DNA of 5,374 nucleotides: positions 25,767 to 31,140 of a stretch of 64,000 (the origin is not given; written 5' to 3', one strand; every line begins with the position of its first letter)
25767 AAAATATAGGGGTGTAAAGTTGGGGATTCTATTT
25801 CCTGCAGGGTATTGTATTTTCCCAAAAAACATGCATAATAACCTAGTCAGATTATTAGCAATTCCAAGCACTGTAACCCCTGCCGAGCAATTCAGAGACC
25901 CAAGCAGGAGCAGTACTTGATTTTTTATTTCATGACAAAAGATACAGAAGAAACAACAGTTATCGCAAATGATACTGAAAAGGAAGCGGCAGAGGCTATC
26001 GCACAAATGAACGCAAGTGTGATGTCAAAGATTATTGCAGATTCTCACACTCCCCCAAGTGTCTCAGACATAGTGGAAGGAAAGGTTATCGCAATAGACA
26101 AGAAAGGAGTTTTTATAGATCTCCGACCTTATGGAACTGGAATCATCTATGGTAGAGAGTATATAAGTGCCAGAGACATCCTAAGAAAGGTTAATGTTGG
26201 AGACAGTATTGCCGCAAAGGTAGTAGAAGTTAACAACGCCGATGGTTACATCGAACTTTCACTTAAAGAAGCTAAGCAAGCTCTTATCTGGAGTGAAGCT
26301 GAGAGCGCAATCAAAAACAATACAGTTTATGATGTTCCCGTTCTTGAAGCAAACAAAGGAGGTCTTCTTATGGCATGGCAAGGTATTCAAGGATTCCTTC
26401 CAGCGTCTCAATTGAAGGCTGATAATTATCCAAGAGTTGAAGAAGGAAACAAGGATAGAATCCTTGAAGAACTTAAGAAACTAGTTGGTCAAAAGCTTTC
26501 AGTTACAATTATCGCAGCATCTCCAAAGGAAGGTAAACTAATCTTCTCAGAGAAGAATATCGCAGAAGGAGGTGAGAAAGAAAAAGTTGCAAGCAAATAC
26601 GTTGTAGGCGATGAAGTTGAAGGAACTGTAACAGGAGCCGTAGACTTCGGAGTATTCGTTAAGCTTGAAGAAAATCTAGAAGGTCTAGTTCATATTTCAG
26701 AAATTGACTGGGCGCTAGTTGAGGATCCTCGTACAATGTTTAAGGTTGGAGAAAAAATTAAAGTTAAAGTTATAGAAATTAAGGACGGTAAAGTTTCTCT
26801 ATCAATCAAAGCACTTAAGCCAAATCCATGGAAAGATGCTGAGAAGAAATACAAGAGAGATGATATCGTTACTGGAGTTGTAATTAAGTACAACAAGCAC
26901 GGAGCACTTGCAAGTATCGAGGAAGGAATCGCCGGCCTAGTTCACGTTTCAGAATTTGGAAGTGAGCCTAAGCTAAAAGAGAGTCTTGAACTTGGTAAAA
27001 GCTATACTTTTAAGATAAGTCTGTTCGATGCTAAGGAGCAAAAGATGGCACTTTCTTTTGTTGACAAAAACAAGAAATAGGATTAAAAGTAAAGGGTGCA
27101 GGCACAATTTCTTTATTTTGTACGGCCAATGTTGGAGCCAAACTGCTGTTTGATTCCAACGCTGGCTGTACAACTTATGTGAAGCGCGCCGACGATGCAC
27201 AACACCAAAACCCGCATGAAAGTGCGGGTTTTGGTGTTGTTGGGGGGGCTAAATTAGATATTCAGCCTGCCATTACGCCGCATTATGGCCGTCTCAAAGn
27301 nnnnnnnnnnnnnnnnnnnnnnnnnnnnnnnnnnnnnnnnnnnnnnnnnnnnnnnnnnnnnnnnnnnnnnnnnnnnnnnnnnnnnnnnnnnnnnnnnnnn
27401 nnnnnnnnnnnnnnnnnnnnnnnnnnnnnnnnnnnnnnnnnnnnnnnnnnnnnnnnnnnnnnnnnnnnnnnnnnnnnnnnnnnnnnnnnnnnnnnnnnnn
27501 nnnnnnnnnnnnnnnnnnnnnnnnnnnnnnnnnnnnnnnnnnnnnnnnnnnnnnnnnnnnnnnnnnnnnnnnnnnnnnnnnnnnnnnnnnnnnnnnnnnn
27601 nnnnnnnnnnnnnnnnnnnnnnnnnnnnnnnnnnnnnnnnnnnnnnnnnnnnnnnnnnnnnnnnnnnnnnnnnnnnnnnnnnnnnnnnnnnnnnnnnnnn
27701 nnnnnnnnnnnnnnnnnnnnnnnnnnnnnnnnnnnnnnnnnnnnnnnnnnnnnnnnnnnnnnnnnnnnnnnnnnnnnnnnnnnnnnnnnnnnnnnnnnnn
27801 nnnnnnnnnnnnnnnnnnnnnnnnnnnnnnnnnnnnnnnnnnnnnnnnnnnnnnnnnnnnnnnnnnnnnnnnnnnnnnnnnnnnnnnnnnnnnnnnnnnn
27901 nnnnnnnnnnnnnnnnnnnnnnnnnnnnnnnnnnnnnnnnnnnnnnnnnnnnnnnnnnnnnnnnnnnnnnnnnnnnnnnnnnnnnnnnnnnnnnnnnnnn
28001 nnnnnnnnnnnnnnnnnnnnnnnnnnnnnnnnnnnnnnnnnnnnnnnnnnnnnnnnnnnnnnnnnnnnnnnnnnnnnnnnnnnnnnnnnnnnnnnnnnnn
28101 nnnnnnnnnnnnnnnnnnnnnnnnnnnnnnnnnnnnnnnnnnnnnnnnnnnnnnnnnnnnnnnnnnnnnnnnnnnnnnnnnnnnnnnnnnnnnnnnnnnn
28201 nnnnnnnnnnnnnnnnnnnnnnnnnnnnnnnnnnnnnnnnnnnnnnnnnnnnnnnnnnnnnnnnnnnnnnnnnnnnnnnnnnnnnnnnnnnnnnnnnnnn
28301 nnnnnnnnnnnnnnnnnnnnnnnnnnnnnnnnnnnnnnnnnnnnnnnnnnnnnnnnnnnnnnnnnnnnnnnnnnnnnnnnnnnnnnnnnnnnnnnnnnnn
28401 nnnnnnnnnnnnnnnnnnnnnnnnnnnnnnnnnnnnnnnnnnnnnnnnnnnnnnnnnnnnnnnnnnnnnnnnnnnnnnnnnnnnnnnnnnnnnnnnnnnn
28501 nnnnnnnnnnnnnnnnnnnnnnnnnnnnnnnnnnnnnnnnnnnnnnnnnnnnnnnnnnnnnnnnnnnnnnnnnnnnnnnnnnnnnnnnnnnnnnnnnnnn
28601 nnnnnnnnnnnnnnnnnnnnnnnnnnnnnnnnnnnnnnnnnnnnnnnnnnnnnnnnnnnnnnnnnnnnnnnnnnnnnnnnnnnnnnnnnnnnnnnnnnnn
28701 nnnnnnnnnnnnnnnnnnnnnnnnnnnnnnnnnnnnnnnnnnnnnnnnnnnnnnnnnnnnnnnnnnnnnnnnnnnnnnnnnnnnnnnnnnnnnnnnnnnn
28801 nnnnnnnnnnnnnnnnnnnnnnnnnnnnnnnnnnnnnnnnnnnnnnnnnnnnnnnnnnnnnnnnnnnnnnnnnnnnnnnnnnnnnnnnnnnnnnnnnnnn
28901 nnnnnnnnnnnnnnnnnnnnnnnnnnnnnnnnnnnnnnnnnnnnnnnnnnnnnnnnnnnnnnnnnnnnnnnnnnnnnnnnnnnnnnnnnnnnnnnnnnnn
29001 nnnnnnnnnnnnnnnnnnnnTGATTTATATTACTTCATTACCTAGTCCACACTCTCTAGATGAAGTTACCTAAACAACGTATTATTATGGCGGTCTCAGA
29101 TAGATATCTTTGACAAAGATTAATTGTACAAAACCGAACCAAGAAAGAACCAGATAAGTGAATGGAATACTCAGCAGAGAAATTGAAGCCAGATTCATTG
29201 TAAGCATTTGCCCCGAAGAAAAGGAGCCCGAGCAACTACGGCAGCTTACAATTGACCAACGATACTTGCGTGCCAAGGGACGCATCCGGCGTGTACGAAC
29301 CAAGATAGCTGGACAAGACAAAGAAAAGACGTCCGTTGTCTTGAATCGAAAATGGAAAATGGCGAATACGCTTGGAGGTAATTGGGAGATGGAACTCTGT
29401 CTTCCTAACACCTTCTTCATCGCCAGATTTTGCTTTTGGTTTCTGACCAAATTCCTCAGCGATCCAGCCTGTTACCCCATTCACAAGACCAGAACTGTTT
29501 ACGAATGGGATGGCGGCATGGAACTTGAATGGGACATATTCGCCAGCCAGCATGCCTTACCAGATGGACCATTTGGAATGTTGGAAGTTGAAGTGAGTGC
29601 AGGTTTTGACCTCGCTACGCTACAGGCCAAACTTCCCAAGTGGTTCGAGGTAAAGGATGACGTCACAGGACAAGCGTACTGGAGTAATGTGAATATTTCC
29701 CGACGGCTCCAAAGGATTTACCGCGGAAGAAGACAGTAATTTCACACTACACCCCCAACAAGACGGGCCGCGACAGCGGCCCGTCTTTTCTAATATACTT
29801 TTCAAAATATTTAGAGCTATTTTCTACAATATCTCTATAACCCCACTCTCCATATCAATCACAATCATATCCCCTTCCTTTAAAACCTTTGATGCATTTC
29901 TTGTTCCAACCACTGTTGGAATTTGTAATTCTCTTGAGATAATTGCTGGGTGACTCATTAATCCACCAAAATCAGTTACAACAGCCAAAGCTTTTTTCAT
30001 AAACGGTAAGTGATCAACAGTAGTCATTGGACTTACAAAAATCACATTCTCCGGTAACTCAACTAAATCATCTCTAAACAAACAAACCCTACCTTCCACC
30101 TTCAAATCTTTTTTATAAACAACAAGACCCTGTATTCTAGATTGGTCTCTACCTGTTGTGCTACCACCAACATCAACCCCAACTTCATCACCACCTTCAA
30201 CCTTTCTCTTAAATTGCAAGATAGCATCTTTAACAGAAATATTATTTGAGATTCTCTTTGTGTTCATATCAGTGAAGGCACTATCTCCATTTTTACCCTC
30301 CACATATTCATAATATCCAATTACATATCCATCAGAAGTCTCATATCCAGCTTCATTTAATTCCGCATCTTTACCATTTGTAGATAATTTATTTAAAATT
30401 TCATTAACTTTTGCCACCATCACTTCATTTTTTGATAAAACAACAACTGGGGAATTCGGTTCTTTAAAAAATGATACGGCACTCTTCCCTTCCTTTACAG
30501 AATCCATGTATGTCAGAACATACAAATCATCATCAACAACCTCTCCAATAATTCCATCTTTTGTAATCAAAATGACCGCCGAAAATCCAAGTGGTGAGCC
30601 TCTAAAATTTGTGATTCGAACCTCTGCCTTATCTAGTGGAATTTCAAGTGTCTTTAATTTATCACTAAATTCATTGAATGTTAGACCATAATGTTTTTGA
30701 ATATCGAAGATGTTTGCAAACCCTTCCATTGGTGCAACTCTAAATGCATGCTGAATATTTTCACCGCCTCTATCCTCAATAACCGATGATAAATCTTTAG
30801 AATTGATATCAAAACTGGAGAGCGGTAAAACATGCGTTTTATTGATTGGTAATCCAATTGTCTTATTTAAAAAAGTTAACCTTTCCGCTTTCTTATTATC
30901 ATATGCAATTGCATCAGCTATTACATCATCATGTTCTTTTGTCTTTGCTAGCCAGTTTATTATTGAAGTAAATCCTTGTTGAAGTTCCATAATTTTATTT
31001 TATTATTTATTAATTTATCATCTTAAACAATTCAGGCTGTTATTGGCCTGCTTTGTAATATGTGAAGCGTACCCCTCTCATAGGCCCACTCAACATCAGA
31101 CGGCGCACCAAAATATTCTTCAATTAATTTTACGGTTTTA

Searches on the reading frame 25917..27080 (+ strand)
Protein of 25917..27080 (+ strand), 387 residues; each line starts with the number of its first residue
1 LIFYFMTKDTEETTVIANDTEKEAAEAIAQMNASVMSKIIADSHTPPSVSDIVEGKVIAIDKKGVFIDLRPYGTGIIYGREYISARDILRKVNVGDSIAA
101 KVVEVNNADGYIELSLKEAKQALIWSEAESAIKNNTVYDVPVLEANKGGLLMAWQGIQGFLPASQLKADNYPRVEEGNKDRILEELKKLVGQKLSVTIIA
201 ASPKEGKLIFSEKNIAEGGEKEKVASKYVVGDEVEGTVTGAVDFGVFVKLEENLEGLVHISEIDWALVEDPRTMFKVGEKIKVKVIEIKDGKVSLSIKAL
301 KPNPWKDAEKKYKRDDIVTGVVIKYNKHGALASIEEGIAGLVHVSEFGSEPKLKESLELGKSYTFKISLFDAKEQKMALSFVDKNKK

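Call 8: search_protein_families(library=pfam, proteins=[window:25917-27080:+], max_evalue=0.01)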
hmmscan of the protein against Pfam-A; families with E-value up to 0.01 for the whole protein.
window:25917-27080:+ (387 aa): 6 families
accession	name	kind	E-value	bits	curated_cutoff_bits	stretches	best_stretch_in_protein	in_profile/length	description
PF00575.29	S1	-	1.6e-41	141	22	4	230-298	4-74/74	S1 RNA binding domain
PF21543.3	CvfB_2nd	-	7.2e-10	39.1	27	0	227-298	10-75/76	Virulence regulatory factor CvfB, second domain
PF23459.1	S1_RRP5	-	2e-08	35.1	27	0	314-348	3-37/72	RRP5 S1 domain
PF21710.3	Spt6_S1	-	5.3e-05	23.9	27.5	0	86-119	56-89/91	Spt6, S1/OB domain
PF02599.21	CsrA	-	0.00034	20.9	27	1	276-299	13-36/53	Global regulator protein family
PF24685.1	OB_RRP5_4th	-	0.0013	19.1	31.5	0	252-290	35-73/92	RRP5 OB-fold domain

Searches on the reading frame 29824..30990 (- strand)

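Call 11: search_protein_families(library=pfam, proteins=[window:29824-30990:-], max_evalue=0.001)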
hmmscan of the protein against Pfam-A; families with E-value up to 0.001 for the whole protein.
window:29824-30990:- (388 aa): 1 family
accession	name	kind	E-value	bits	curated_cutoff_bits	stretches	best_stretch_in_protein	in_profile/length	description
PF00391.29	PEP-utilizers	-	1.1e-21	76.6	23.1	1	313-383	2-72/72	PEP-utilising enzyme, mobile domain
